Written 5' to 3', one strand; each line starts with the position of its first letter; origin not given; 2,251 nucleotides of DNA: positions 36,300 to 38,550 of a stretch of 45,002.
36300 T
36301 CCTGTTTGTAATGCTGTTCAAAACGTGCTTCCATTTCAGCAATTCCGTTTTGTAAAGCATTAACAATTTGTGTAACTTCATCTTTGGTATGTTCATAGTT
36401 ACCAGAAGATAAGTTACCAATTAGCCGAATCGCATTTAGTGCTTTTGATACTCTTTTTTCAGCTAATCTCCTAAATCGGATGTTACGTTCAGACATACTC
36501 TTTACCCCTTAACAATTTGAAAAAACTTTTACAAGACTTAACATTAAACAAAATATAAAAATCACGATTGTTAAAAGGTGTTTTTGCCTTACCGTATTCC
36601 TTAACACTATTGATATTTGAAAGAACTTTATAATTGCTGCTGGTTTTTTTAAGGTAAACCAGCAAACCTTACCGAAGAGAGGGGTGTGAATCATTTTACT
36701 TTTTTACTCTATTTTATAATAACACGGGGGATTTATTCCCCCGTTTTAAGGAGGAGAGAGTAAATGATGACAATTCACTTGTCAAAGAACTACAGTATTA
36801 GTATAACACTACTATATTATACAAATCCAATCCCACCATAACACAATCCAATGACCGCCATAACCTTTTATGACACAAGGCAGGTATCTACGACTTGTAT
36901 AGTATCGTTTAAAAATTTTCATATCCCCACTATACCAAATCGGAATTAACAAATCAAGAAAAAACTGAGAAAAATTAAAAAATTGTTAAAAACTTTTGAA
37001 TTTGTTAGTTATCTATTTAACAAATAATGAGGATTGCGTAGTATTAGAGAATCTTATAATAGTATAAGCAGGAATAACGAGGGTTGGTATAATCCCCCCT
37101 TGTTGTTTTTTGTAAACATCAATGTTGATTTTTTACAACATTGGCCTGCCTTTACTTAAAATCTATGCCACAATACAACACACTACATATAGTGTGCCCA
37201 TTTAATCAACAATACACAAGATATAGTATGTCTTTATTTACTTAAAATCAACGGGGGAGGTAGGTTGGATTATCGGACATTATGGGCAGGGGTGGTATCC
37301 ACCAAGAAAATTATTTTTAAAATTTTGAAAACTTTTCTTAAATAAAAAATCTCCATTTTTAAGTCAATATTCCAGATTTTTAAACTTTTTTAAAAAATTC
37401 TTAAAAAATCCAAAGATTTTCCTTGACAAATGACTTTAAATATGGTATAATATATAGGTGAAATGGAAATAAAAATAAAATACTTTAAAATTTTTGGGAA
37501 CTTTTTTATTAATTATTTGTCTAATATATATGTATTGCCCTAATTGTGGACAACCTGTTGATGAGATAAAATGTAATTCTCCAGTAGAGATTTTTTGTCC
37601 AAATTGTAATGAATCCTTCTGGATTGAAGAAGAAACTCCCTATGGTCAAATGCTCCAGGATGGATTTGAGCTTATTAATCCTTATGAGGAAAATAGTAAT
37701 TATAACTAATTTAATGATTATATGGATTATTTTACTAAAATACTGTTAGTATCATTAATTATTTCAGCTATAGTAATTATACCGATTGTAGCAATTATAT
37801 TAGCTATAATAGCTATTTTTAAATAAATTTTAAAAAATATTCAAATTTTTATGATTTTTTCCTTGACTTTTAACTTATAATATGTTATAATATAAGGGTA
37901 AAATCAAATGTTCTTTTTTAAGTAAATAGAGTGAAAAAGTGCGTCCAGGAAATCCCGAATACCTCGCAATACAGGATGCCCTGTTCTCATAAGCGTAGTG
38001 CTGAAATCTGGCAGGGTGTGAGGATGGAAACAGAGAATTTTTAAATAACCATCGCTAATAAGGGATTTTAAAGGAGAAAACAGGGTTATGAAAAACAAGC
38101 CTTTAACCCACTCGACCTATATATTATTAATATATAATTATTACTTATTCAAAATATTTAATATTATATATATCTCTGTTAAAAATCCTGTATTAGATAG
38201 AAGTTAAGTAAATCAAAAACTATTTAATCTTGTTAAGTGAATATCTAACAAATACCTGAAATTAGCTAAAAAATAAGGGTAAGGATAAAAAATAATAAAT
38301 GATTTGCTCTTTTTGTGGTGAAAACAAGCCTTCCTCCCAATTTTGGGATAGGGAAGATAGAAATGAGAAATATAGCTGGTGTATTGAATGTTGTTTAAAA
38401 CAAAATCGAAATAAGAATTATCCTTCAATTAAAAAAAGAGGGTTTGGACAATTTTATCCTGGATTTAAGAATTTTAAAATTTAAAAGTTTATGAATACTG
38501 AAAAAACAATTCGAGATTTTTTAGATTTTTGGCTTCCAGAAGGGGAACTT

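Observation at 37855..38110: Perfect promoter firing into a GC-enriched, nested-helix, ORF-free RNA of about 190 nt at the head of the late operon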

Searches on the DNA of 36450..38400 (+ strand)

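Call 4: search_rna_families(source=window, start=37700, end=38400, threshold=evalue, max_evalue=10, show_alignments=5)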
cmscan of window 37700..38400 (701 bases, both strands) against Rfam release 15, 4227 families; matches with E-value up to 10: 3.
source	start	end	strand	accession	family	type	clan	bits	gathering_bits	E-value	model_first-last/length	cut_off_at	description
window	38276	38339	+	RF00606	SNORD93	Gene; snRNA; snoRNA; CD-box;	-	16.8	60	4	1-74/74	no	Small nucleolar RNA SNORD93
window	37858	37952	-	RF04150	MIR2655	Gene; miRNA;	-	15.6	122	7.4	38-229/267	no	MIR2655 microRNA precursor family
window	38358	38400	+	RF01295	SCARNA7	Gene; snRNA; snoRNA; scaRNA;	-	10.6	65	2.5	1-47/330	3'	Small Cajal body-specific RNA 7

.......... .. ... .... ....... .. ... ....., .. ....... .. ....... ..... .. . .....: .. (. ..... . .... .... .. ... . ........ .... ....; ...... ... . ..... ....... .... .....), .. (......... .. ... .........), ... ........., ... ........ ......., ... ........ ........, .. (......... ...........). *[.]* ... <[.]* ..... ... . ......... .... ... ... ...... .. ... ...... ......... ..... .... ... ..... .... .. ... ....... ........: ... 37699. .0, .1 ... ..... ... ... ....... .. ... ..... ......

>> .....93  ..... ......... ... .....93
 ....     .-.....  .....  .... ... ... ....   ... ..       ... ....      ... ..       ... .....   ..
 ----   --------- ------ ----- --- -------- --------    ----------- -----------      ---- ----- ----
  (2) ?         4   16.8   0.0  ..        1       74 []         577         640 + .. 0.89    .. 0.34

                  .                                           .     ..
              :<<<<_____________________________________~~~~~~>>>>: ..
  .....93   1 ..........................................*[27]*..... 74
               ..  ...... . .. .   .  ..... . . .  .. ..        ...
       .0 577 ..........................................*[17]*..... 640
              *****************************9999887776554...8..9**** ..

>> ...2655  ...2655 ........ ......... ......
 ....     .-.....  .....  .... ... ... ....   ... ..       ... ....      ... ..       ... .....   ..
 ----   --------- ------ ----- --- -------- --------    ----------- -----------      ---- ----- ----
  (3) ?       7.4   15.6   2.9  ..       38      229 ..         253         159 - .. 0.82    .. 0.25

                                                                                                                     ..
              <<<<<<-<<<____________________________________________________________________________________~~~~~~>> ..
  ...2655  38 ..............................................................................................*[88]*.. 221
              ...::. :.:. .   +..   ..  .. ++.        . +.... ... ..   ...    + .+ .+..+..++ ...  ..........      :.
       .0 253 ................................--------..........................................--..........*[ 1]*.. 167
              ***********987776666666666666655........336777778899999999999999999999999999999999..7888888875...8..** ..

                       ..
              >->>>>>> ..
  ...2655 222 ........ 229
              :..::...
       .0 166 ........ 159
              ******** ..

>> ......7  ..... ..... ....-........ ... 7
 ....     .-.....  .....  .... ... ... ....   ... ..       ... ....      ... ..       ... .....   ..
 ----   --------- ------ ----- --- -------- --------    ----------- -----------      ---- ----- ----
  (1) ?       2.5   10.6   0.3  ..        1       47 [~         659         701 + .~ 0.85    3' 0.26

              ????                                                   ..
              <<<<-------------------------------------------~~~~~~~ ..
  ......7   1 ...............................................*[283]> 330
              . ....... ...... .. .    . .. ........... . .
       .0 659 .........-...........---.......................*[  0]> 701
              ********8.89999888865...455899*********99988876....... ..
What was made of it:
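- On Any Rfam 15 family (riboswitches, leaders, phage RNAs, ribozymes, CRISPR repeats): At E <= 10 on 37700-38400 there are only three chance eukaryotic snoRNA or miRNA hits, none on the element (call 4).
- Closest known: phi29 pRNA. Different: There is no cmscan match even at E <= 10 (call 4).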

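Call 11: search_dna_similar(query=window:37400-38300:+, collection=phages, mode=distant, max_evalue=0.001)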
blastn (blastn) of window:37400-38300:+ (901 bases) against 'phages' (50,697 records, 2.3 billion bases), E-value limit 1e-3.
No match.

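Call 39: search_dna_similar(query=window:37895-38090:+, collection=plasmids, mode=distant, max_evalue=1)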
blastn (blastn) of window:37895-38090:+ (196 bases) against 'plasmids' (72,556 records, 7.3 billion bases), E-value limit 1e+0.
No match.

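Call 43: build_rna_model(alignment_id=A2, structure=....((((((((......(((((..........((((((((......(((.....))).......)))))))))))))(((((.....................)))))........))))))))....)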
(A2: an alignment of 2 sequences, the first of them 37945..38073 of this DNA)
Model R1 built from alignment A2 (2 sequences, 129 columns); structure: as given.
model positions 129; base pairs 29; branch points 1; effective number of sequences 0.8; information 0.592 bits per position. Calibrated on 0.2 Mb of random sequence (short: E-values are rough).
structure used (alignment columns):
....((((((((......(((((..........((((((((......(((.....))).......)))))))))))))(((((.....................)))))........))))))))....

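Call 44: search_with_rna_model(model_id=R1, sources=[window, L001, L002, L003, L009, L010, L011, L012, L013, L014, L015, L016, L017, L018, L019, L020, L021, L022, L023, L024, L025, L026, L027, L028, L029, L030, L031, L032, L033, L034, L035, L036, L037, L038, L039, L040, L041, L042, L043, L044, L045, L046, L047, L048, L049, L050, L051, L052, L053, L054, L055, L056, L057, L058, L059, L060, L061, L062, L063, L064, L065, L066, L067, L068, L069, L070, L071, L072, L073, L074, L075, L076, L077, L078, L079, L080, L081, L082, L083, L084, L085, L086, L087, L088, L089, L090, L091, L092, L093, L094, L095], max_evalue=10, show_alignments=3)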
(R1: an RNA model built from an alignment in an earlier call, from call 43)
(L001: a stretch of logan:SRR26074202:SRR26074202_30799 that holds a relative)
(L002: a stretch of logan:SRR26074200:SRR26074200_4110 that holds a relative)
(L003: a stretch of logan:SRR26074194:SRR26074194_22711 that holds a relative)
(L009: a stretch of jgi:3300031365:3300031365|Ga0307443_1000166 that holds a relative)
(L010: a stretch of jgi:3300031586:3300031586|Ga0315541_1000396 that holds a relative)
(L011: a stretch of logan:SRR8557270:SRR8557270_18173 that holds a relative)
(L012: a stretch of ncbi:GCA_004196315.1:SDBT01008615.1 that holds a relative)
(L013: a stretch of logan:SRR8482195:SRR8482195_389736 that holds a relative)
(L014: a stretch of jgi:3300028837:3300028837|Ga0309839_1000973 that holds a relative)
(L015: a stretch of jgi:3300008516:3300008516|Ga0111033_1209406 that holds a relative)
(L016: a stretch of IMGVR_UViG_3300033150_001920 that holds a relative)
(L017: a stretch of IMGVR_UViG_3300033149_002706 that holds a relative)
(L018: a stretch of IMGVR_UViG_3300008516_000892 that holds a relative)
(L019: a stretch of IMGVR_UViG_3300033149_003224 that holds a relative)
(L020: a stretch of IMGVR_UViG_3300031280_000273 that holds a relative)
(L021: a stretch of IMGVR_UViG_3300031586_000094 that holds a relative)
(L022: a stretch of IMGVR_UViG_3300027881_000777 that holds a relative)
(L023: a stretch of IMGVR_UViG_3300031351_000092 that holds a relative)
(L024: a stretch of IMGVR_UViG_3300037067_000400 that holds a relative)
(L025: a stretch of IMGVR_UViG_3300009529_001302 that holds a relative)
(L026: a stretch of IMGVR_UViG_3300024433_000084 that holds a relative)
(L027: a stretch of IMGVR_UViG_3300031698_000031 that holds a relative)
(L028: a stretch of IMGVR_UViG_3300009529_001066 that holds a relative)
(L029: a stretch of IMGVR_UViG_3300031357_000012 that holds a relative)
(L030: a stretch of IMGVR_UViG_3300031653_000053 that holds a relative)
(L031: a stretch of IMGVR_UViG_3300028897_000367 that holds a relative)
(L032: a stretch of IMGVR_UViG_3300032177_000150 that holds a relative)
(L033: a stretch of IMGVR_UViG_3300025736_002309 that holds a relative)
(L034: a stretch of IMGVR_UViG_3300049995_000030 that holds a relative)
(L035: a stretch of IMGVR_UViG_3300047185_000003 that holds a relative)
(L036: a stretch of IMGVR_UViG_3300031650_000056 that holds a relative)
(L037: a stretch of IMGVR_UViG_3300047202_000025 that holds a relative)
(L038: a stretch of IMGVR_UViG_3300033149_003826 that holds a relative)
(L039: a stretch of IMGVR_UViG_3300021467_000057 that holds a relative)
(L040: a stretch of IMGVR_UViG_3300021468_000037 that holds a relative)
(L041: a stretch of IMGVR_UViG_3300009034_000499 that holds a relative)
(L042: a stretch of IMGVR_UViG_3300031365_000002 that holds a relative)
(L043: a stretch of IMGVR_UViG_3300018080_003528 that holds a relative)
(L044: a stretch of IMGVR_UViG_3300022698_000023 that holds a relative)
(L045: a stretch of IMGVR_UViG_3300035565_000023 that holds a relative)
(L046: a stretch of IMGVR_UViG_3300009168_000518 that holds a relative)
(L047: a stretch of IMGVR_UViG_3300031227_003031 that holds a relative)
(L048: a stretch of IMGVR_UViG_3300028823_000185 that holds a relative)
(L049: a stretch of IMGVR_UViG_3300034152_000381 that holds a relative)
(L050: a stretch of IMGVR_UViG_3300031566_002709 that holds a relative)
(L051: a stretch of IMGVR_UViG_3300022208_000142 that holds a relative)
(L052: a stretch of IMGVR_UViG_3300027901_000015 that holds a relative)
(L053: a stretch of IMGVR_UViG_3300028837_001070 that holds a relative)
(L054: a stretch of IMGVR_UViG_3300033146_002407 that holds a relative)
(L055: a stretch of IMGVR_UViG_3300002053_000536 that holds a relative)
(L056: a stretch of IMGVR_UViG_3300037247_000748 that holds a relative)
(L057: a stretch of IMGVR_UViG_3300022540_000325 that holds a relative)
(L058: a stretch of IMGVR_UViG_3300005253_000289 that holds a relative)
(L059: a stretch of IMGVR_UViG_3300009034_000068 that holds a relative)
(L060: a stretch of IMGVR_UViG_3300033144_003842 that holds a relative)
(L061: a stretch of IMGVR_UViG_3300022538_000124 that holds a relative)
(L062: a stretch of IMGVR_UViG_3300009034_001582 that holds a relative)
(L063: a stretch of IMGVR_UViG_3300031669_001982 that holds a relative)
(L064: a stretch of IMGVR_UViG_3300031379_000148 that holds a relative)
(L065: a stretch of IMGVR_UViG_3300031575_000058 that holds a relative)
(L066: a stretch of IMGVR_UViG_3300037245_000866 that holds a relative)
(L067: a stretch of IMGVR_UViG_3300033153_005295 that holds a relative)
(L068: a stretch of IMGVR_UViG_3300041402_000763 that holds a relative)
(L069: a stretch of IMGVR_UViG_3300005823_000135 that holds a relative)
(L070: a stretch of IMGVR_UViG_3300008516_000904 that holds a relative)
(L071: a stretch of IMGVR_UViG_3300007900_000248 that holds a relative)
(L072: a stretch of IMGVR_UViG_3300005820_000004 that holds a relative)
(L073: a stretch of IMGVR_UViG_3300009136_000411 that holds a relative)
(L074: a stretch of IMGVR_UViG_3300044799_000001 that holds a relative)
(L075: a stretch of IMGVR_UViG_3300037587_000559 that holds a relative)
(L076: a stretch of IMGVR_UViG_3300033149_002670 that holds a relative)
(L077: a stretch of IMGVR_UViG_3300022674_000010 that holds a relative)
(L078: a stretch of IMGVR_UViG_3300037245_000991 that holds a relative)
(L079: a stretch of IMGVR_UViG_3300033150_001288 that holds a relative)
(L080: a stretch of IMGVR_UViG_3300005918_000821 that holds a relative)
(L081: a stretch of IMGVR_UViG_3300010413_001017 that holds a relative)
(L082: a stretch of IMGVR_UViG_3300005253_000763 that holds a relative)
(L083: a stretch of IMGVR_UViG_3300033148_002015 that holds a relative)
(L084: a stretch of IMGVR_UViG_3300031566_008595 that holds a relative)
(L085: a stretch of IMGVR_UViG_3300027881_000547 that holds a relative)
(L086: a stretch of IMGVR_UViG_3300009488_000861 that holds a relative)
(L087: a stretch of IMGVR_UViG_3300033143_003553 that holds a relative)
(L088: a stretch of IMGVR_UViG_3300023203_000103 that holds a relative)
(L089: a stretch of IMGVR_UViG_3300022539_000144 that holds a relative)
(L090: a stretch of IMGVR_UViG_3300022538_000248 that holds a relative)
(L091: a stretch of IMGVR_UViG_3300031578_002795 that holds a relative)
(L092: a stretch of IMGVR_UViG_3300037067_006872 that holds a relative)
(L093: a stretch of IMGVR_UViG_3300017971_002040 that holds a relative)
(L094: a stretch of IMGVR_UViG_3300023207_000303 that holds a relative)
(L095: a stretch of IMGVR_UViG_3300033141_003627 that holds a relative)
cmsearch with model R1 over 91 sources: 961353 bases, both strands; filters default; matches with E-value up to 10: 3.
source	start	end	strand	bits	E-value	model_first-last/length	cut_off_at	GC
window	37945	38073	+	170.4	9e-38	1-129/129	no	0.43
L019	3032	3129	+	14.1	6.4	1-129/129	no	0.35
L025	1877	1952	+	13.4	9.4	1-129/129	no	0.26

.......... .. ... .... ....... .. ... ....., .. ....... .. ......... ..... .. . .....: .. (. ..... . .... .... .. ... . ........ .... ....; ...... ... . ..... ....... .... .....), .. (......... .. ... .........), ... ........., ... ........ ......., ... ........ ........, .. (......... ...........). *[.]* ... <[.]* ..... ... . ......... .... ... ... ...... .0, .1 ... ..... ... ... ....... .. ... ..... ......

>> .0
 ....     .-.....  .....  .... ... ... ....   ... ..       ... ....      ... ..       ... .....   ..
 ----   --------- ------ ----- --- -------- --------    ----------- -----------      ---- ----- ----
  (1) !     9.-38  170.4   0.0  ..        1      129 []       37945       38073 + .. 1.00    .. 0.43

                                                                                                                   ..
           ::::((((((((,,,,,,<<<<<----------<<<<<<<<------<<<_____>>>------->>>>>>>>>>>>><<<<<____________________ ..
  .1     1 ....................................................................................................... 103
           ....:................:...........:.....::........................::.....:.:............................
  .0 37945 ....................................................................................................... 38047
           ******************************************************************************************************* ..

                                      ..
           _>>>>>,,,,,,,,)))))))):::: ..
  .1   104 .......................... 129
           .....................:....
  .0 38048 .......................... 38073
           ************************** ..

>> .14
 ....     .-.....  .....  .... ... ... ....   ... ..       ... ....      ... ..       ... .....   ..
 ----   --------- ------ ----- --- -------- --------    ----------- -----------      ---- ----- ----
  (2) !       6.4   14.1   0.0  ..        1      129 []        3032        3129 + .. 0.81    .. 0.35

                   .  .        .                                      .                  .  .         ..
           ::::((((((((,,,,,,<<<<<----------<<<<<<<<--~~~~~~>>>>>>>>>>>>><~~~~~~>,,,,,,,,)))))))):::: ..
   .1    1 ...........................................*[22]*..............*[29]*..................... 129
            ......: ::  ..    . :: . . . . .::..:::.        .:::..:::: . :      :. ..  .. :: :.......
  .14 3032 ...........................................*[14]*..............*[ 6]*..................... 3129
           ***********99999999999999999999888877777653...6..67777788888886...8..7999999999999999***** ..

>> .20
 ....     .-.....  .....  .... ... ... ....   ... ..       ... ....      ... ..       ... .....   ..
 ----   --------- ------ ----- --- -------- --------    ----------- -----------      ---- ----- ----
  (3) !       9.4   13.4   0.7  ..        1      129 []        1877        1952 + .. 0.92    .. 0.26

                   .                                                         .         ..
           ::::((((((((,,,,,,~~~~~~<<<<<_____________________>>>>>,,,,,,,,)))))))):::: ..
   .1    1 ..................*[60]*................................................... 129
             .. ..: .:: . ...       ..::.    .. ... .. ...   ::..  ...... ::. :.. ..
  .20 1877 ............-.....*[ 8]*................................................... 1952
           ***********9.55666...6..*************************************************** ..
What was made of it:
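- Tried and rejected: The whole-element model R1 finds nothing in 961 kb (call 44).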

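Call 79: search_rna_families(source=window, start=36450, end=37450, threshold=evalue, max_evalue=1, show_alignments=1)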
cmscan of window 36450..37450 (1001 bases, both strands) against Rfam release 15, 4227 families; matches with E-value up to 1: 1.
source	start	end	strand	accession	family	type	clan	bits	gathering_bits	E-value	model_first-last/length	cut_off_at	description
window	37045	37155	+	RF00113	SIB_RNA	Gene; antitoxin;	-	20.8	56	0.2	1-147/147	no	Short Intergenic Abundant RNA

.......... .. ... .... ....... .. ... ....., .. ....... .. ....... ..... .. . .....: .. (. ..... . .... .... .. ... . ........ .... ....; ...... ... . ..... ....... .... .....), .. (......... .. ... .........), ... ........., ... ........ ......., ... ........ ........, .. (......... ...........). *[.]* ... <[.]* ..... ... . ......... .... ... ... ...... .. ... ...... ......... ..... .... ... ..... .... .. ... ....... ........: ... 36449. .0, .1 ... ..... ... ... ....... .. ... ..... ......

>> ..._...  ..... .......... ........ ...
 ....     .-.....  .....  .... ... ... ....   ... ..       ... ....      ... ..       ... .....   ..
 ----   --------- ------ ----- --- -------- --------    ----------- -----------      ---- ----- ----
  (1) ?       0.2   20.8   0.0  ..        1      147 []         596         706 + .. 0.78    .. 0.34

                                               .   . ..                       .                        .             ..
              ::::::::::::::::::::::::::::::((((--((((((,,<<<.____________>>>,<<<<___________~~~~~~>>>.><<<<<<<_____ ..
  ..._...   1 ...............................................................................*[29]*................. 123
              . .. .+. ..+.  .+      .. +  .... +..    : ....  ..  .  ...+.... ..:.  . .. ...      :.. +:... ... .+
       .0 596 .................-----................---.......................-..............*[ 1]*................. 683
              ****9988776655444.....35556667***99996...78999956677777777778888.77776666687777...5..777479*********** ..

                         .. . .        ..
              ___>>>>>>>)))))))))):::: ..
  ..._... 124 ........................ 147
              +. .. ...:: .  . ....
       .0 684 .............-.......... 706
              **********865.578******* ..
